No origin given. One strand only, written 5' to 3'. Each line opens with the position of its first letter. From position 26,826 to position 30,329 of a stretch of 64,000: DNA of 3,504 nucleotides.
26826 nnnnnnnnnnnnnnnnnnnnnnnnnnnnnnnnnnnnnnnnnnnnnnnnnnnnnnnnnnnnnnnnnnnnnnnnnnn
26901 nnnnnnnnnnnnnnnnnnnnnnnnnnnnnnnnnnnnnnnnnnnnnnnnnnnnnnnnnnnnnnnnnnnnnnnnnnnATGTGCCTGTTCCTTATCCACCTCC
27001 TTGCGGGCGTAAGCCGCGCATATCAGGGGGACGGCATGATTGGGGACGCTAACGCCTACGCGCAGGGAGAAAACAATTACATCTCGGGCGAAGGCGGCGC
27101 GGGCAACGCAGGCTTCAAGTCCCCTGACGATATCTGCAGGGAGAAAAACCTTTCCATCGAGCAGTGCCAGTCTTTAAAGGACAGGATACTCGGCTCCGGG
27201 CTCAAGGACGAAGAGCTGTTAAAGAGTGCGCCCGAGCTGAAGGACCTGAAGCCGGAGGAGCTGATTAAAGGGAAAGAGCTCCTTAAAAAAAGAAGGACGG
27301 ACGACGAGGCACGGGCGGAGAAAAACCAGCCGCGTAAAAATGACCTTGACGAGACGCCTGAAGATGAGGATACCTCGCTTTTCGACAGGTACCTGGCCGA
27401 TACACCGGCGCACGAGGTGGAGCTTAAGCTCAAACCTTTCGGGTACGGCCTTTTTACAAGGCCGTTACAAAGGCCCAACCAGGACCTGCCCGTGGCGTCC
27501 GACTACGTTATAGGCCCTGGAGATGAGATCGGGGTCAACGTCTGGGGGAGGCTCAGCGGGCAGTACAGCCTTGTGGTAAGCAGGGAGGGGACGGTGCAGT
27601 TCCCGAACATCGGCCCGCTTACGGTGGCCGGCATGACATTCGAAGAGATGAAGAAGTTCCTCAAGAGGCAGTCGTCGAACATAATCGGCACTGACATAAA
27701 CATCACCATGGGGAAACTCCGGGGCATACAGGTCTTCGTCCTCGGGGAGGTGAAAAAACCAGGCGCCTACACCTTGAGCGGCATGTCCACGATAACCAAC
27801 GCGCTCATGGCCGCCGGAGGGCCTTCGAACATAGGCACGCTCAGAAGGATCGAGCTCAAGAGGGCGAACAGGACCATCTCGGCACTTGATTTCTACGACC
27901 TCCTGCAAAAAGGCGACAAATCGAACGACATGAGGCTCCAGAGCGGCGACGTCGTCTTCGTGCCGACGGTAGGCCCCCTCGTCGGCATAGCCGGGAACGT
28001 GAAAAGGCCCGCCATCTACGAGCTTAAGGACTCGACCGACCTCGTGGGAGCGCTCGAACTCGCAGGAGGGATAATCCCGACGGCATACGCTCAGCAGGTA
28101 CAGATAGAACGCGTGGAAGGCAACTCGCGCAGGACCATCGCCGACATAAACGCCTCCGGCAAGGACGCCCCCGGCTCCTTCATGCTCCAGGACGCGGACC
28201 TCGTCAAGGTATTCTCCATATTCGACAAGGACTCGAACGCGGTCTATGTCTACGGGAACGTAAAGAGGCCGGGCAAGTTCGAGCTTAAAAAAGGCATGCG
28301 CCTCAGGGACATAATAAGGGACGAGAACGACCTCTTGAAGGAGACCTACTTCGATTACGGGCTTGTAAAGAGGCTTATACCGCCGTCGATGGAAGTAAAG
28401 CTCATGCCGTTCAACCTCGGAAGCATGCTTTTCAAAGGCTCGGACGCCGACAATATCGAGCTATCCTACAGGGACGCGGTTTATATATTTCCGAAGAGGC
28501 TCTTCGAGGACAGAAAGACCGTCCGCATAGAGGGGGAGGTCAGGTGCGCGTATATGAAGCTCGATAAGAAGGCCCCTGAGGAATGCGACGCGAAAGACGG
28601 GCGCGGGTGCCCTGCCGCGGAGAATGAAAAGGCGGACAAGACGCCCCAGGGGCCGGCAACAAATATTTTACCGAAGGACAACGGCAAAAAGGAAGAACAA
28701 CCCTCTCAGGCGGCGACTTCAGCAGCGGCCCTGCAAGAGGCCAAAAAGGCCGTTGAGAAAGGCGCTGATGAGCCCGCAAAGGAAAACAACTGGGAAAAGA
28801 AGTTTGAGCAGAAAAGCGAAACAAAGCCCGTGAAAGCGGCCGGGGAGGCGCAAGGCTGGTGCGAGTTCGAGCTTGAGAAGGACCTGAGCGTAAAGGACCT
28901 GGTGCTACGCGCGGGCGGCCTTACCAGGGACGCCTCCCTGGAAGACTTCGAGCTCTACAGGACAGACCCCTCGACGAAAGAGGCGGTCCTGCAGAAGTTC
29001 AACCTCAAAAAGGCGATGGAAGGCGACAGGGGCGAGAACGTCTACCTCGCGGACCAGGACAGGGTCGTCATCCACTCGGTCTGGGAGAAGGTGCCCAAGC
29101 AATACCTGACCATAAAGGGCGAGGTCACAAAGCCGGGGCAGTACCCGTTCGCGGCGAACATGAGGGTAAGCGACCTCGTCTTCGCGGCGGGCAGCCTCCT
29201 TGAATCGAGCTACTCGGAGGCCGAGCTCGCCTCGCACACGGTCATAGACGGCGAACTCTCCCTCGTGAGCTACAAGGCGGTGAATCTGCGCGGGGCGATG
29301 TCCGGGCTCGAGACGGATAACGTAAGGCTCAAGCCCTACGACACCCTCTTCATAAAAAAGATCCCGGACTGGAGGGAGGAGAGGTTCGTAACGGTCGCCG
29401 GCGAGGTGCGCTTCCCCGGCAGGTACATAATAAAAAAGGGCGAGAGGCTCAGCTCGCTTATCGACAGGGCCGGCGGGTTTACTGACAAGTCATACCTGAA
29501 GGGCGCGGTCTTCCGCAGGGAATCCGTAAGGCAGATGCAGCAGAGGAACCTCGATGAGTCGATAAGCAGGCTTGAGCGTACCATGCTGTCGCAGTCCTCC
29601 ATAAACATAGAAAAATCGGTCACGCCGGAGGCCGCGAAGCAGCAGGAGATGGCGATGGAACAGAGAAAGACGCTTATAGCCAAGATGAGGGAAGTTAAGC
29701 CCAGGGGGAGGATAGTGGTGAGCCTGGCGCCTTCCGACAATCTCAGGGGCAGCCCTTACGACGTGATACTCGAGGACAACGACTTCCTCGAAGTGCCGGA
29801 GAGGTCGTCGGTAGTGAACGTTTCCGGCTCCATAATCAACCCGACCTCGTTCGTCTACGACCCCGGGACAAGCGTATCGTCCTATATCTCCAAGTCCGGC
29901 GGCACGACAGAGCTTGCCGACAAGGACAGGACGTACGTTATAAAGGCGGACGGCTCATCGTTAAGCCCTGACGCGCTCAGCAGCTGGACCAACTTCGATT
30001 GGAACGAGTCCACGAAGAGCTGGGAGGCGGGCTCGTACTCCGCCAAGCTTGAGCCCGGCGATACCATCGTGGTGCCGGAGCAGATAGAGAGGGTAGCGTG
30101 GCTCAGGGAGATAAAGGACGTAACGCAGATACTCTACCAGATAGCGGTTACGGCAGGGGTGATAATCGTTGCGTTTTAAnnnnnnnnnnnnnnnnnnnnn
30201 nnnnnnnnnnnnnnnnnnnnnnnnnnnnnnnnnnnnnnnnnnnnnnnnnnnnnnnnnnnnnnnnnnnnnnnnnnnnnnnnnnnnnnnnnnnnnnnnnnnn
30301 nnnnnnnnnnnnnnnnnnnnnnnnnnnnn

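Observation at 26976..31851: Unusually large multi-SLBB OPX exporter with a low-complexity charged insert, paired with a dedicated beta-barrel outer-membrane protein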

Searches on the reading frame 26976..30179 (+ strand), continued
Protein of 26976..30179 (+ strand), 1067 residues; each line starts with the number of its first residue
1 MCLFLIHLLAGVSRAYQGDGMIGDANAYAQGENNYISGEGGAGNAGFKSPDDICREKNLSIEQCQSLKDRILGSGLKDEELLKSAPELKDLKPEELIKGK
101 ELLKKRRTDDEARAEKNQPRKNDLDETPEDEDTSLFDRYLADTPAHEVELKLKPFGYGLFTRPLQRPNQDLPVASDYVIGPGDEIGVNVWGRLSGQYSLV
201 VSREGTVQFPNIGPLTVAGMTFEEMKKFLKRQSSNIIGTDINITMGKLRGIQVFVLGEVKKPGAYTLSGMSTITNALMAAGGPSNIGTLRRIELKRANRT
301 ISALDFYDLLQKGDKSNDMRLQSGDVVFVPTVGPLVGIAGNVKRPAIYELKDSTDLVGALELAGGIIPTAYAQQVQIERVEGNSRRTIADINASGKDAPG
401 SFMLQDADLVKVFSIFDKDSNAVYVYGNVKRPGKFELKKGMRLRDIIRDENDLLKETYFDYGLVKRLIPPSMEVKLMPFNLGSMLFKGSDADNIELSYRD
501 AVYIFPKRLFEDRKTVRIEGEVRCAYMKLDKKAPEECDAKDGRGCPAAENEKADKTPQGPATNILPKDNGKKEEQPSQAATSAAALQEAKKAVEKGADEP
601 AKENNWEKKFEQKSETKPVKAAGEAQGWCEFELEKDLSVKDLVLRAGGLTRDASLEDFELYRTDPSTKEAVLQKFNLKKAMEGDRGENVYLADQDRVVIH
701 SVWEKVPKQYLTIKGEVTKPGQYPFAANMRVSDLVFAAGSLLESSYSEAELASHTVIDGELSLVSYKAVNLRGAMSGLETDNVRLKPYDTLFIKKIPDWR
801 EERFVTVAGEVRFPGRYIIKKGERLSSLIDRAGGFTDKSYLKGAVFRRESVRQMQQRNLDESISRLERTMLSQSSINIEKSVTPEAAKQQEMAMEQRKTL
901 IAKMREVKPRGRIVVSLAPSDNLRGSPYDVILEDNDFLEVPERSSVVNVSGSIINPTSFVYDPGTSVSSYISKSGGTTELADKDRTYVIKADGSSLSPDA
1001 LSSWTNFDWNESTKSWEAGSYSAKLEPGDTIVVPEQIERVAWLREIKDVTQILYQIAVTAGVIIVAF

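Call 44: find_related_loci(query=A1, collection=genome_contigs, flank=10000)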
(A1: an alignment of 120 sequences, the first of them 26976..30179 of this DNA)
Query A1 (1067 aa) in genome_contigs; peptide patterns used: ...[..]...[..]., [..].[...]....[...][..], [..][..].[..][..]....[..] (x = any residue, [..] = any of these).
597 stretches matched a pattern (row limit reached: there are more); 564 encode a relative of the query (tblastn E <= 1e-3); the best 80 are kept; 80 distinct loci.
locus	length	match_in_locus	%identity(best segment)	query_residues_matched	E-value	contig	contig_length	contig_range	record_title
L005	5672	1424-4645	77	1-1067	0e+0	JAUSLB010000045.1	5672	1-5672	MAG: Deltaproteobacteria bacterium isolate E14_metabat.bin.95 E14_k141_28174, whole genome shotgun sequence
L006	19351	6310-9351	50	59-1067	0e+0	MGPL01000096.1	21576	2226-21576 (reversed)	MAG: Deltaproteobacteria bacterium GWA2_55_10 gwa2_scaffold_3514, whole genome shotgun sequence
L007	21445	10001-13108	46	1-1067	0e+0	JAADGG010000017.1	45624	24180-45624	MAG: Nitrospirota bacterium isolate M_MetaBat.107 contig-127_2962, whole genome shotgun sequence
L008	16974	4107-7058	48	57-1067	0e+0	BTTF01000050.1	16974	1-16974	MAG: Bacterium Idc_ex_meta_mg7 DNA, NODE_185_16974_cov_40.660516, whole genome shotgun sequence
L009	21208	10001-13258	44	44-1067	0e+0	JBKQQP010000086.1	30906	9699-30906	MAG: Syntrophales bacterium isolate MGr2D2E2F__bin_107 MGr2D2E2F_000000272750, whole genome shotgun sequence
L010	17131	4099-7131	45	49-1067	0e+0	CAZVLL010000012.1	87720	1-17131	MAG TPA_asm: uncultured Syntrophaceae bacterium isolate SRP302447_co3_125 genome assembly, contig: NODE_719_length_87720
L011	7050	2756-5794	44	57-1067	0e+0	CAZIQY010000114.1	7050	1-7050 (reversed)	MAG TPA_asm: uncultured Syntrophaceae bacterium isolate SRP098346_co1_212 genome assembly, contig: NODE_14974_length_705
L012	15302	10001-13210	43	48-1067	0e+0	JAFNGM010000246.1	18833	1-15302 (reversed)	MAG: Syntrophaceae bacterium isolate bin_41 PROKKA_contig000246, whole genome shotgun sequence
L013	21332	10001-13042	44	49-1067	0e+0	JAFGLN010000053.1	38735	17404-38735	MAG: Deltaproteobacteria bacterium isolate Zod_Metabat.402 k87_5088443, whole genome shotgun sequence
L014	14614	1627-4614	42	45-1067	0e+0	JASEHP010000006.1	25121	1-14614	MAG: Thermodesulfovibrionales bacterium isolate Yes70-26 NODE_6_length_25121_cov_31.961462, whole genome shotgun sequenc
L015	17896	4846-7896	42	44-1067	0e+0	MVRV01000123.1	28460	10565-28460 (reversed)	MAG: Smithella sp. PtaU1.Bin162 A4E71_contig000123, whole genome shotgun sequence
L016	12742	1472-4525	43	49-1067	0e+0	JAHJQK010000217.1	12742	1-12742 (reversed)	MAG: Proteobacteria bacterium isolate OS_PC_MetaG.mb.106 OS_PC_MetaG.mb.106_k141_795256, whole genome shotgun sequence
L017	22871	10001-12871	43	80-1063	0e+0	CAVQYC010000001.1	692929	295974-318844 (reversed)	MAG: uncultured delta proteobacterium isolate MFD01828.bin.1.64 genome assembly, contig: contig_17396, whole genome shot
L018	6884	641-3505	42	80-1063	0e+0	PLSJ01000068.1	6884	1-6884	MAG: Syntrophaceae bacterium isolate bog_1155 73.20120700_S1D.399_contig_347321, whole genome shotgun sequence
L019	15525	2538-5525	44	80-1067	0e+0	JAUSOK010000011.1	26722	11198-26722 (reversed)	MAG: Syntrophales bacterium isolate E21_concoct.bin.66_sub E21_k141_334394, whole genome shotgun sequence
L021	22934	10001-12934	43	80-1067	0e+0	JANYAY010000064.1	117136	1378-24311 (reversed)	MAG: Deltaproteobacteria bacterium isolate GL140_5_metabat_391 GL140_5_k141_2001009, whole genome shotgun sequence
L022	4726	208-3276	43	44-1067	0e+0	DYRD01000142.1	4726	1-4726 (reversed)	MAG TPA_asm: Syntrophus aciditrophicus isolate SulCav_GS10_10_54_13 SulCav_GS10_10_36749_length_4726_cov_8_828945, whole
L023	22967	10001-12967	43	90-1067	0e+0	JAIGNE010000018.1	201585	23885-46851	MAG: Deltaproteobacteria bacterium isolate BIN3 10512, whole genome shotgun sequence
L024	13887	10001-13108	41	49-1067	0e+0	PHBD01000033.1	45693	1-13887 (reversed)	MAG: Deltaproteobacteria bacterium HGW-Deltaproteobacteria-19 bjp_ig2102_scaffold_872, whole genome shotgun sequence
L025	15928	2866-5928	41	64-1067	0e+0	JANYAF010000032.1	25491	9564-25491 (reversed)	MAG: Deltaproteobacteria bacterium isolate GL140_5_metabat_185 GL140_5_k141_1269808, whole genome shotgun sequence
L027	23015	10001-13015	42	63-1067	0e+0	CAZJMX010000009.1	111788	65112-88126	MAG TPA_asm: uncultured Smithella sp. isolate SRP302447_co2_430 genome assembly, contig: NODE_578_length_111788_cov_17.7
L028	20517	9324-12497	41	41-1067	0e+0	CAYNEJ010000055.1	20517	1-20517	MAG TPA_asm: uncultured Syntrophaceae bacterium isolate SRP192927_co6_611 genome assembly, contig: NODE_5622_length_2051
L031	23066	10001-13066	41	57-1067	0e+0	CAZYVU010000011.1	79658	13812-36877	MAG TPA_asm: uncultured Pseudomonadota bacterium isolate SRP278314_co2_188 genome assembly, contig: NODE_533_length_7965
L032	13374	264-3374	44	45-1067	0e+0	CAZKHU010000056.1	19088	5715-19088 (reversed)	MAG TPA_asm: uncultured Syntrophus sp. isolate binchicken_co220_86 genome assembly, contig: NODE_1765_length_19088_cov_8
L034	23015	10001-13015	42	59-1067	0e+0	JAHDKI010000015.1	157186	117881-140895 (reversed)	MAG: Syntrophaceae bacterium isolate LM1-B42D k141_139024, whole genome shotgun sequence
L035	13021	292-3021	41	151-1067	0e+0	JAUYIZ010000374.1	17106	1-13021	MAG: Desulfobacterales bacterium isolate C24_metabat.bin.116_sub C24_k141_689480, whole genome shotgun sequence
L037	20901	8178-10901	42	151-1067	0e+0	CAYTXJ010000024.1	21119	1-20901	MAG TPA_asm: uncultured Desulfobacteraceae bacterium isolate binchicken_co6_314 genome assembly, contig: NODE_2401_lengt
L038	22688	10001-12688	42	152-1067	0e+0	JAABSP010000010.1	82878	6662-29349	MAG: Desulfobacteraceae bacterium isolate S15.Bin039 Scaffold_89, whole genome shotgun sequence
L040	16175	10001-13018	40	41-1067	0e+0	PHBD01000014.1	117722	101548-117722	MAG: Deltaproteobacteria bacterium HGW-Deltaproteobacteria-19 bjp_ig2102_scaffold_332, whole genome shotgun sequence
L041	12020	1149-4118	39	88-1067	0e+0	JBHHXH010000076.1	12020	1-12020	MAG: Nitrospiria bacterium isolate D_2_bin.29 NODE_2163_length_12020_cov_8.924279, whole genome shotgun sequence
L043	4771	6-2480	43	232-1067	0e+0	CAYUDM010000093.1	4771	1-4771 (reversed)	MAG TPA_asm: uncultured Smithella sp. isolate binchicken_co42_513 genome assembly, contig: NODE_35932_length_4771_cov_6.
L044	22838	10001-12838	39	110-1067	0e+0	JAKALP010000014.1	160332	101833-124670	MAG: Deltaproteobacteria bacterium isolate WY5.bin12 NODE_138_length_160332_cov_2.669305, whole genome shotgun sequence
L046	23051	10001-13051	40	20-1067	0e+0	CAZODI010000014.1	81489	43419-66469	MAG TPA_asm: uncultured Syntrophaceae bacterium isolate binchicken_co20_342 genome assembly, contig: NODE_787_length_814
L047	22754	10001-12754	38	133-1067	0e+0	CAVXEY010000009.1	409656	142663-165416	MAG: uncultured delta proteobacterium isolate MFD02416.bin.1.108 genome assembly, contig: contig_27122, whole genome sho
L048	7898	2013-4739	39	148-1067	0e+0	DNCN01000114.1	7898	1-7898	MAG TPA_asm: bacterium isolate UBA9089 contig_2494, whole genome shotgun sequence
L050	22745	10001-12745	38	133-1067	0e+0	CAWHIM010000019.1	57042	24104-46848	MAG: uncultured bacterium isolate MFD01872.bin.2.46 genome assembly, contig: contig_196767, whole genome shotgun sequenc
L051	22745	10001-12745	38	133-1067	0e+0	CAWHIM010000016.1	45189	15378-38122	MAG: uncultured bacterium isolate MFD01872.bin.2.46 genome assembly, contig: contig_193395, whole genome shotgun sequenc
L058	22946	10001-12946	43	77-1067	0e+0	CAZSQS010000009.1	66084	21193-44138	MAG TPA_asm: uncultured Smithella sp. isolate SRP263991_co2_36 genome assembly, contig: NODE_251_length_66084_cov_27.192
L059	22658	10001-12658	43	81-1067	2e-167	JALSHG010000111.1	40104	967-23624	MAG: Thermodesulfovibrio sp. isolate 354-166_metabat1_scaf2bin.078 354-166_scaffold_833_c1, whole genome shotgun sequenc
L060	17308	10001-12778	41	24-1067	6e-164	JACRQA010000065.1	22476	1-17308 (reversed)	MAG: Nitrospirae bacterium isolate NC_groundwater_2001_Pr3_S-0.65um_47_4 SR2-18-Sp65_coassembly_scaffold_70180, whole ge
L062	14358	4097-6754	44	57-1067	6e-163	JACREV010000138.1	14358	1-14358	MAG: Deltaproteobacteria bacterium isolate NC_groundwater_1708_Pr3_B-0.1um_57_66 SR-2_scaffold_141_1312999, whole genome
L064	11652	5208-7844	40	82-1067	2e-162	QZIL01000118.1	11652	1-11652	MAG: Nitrospiraceae bacterium isolate SURF_66 Ga0104751_1007565, whole genome shotgun sequence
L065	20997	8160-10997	40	91-1067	0e+0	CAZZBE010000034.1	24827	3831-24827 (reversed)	MAG TPA_asm: uncultured Desulfobacteraceae bacterium isolate binchicken_co8_367 genome assembly, contig: NODE_2949_lengt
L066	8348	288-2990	59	51-1067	6e-161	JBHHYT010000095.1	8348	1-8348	MAG: Thermodesulfobacteriota bacterium isolate Maj_2_bin.32 NODE_4932_length_8348_cov_7.509104, whole genome shotgun seq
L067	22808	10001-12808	38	2-1067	1e-160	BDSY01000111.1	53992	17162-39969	Bacterium BMS3Abin06 DNA, contig: NODE_16, whole genome shotgun sequence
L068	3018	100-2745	42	80-1067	7e-170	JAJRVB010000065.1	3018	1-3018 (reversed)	MAG: Nitrospirae bacterium isolate Dive96_bin10.277 k141_1025715, whole genome shotgun sequence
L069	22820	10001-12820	40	4-1067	1e-156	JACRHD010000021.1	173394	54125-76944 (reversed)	MAG: Nitrospirae bacterium isolate NC_groundwater_1768_Pr3_B-0.1um_50_19 SR-2_scaffold_141_1039728, whole genome shotgun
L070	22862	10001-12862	41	21-1067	1e-155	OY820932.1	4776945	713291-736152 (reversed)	MAG: Smithellaceae bacterium isolate 90efb5c7-b315-4df1-98b9-9b59cc098579 genome assembly, chromosome: 1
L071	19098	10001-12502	47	127-1067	6e-156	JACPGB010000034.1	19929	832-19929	MAG: Deltaproteobacteria bacterium isolate NC_groundwater_376_Ag_B-0.1um_56_22 GD18-4_B1_scaffold_645324, whole genome s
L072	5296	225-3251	36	141-1067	3e-158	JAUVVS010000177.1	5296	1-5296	MAG: Deltaproteobacteria bacterium isolate CSMAG_1170 CSMAG_1170_k127_6203673_length_5296_cov_134.0000, whole genome sho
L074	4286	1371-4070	41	80-1067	8e-160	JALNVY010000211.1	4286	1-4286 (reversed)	MAG: Syntrophales bacterium isolate SO_2016_GW1 bin 25 scaffold40363_OW334_2016, whole genome shotgun sequence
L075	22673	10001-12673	41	80-1067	4e-154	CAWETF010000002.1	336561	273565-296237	MAG: uncultured delta proteobacterium isolate MFD01476.bin.1.246 genome assembly, contig: contig_28928, whole genome sho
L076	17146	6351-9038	42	80-1067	1e-153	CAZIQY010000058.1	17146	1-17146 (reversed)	MAG TPA_asm: uncultured Syntrophaceae bacterium isolate SRP098346_co1_212 genome assembly, contig: NODE_3439_length_1714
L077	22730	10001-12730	40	57-1067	8e-153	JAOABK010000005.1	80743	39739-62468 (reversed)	MAG: Proteobacteria bacterium isolate SKW176 NODE_5_length_80743_cov_18.176877, whole genome shotgun sequence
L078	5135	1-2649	42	81-1067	7e-156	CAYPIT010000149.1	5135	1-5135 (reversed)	MAG TPA_asm: uncultured Nitrospiraceae bacterium isolate binchicken_co275_125 genome assembly, contig: NODE_30663_length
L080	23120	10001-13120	45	49-1066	0e+0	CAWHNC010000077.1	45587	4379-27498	MAG: Nitrospirota bacterium isolate MFD04752.bin.1.93 genome assembly, contig: contig_26316, whole genome shotgun sequen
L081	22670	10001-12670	43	53-1067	2e-151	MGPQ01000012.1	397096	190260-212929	MAG: Deltaproteobacteria bacterium GWB2_55_19 gwb2_scaffold_25, whole genome shotgun sequence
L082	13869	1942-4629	36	82-1067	4e-150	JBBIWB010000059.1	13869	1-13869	MAG: Desulfobacteraceae bacterium isolate QH2F170213_bin_90 NODE_1993_length_13869_cov_15.696250, whole genome shotgun s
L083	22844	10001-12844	33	93-1067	2e-148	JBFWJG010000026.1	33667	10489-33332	MAG: Deferribacterales bacterium isolate CA_2019_NHSR_13 NODE_3031_length_33667_cov_4.918008_NHSR, whole genome shotgun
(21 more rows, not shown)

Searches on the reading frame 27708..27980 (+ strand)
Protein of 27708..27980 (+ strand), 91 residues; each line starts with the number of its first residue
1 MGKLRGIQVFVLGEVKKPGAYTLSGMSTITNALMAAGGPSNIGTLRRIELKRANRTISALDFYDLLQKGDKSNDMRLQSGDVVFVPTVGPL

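Call 34: search_protein_families(library=pfam, proteins=[window:27708-27980:+], max_evalue=10)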
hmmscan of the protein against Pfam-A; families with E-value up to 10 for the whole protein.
seq(91 aa): 2 families
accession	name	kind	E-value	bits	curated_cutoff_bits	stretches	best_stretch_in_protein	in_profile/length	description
PF22461.2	SLBB_2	-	1.5e-12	47.9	27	1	8-85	2-79/79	SLBB domain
PF10531.15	SLBB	-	7.4e-11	42.2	27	1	9-53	2-46/55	SLBB domain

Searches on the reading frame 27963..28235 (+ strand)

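Call 34: search_protein_families(library=pfam, proteins=[window:27963-28235:+], max_evalue=10)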
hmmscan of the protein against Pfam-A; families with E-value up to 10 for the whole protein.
seq(91 aa): 3 families
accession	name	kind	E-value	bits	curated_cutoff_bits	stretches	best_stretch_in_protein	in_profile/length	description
PF10531.15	SLBB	-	3.8e-12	46.3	27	1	7-55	2-51/55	SLBB domain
PF22461.2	SLBB_2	-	1.5e-06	28.6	27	1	7-83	3-79/79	SLBB domain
PF24979.1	Death_EDAR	-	0.039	14.3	27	1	13-53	26-66/74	EDAR death domain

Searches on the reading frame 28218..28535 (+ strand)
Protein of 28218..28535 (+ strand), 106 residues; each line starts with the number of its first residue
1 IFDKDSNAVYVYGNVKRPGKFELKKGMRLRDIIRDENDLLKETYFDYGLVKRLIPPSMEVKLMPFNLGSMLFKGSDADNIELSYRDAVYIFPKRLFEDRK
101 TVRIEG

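Call 34: search_protein_families(library=pfam, proteins=[window:28218-28535:+], max_evalue=10)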
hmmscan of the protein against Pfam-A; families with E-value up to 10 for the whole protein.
seq(106 aa): 2 families
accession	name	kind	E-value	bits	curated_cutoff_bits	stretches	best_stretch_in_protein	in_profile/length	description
PF10531.15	SLBB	-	7.7e-07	29.3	27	1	9-33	2-26/55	SLBB domain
PF22461.2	SLBB_2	-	0.0002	21.8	27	1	8-35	2-30/79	SLBB domain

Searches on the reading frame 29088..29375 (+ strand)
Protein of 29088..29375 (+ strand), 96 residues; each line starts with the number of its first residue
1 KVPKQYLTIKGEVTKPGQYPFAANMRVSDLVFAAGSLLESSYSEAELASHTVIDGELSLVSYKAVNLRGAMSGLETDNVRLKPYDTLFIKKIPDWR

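Call 34: search_protein_families(library=pfam, proteins=[window:29088-29375:+], max_evalue=10)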
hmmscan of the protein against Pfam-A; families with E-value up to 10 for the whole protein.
seq(96 aa): 2 families
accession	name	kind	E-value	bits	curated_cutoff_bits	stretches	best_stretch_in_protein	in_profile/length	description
PF10531.15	SLBB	-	1.3e-05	25.4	27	1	7-35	2-30/55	SLBB domain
PF22461.2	SLBB_2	-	0.0013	19.3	27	1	8-88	4-78/79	SLBB domain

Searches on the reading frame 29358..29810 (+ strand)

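Call 34: search_protein_families(library=pfam, proteins=[window:29358-29810:+], max_evalue=10)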
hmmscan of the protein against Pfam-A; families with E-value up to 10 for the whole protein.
seq(151 aa): 3 families
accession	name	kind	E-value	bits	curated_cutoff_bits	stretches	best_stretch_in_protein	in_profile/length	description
PF10531.15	SLBB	-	6.7e-09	35.9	27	1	11-54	2-45/55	SLBB domain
PF22461.2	SLBB_2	-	6.7e-05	23.4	27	1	11-76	3-71/79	SLBB domain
PF20616.4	Caps_syn_GfcC_N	-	0.15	12.7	22.1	1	25-125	18-105/129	Capsule biosynthesis GfcC, N-terminal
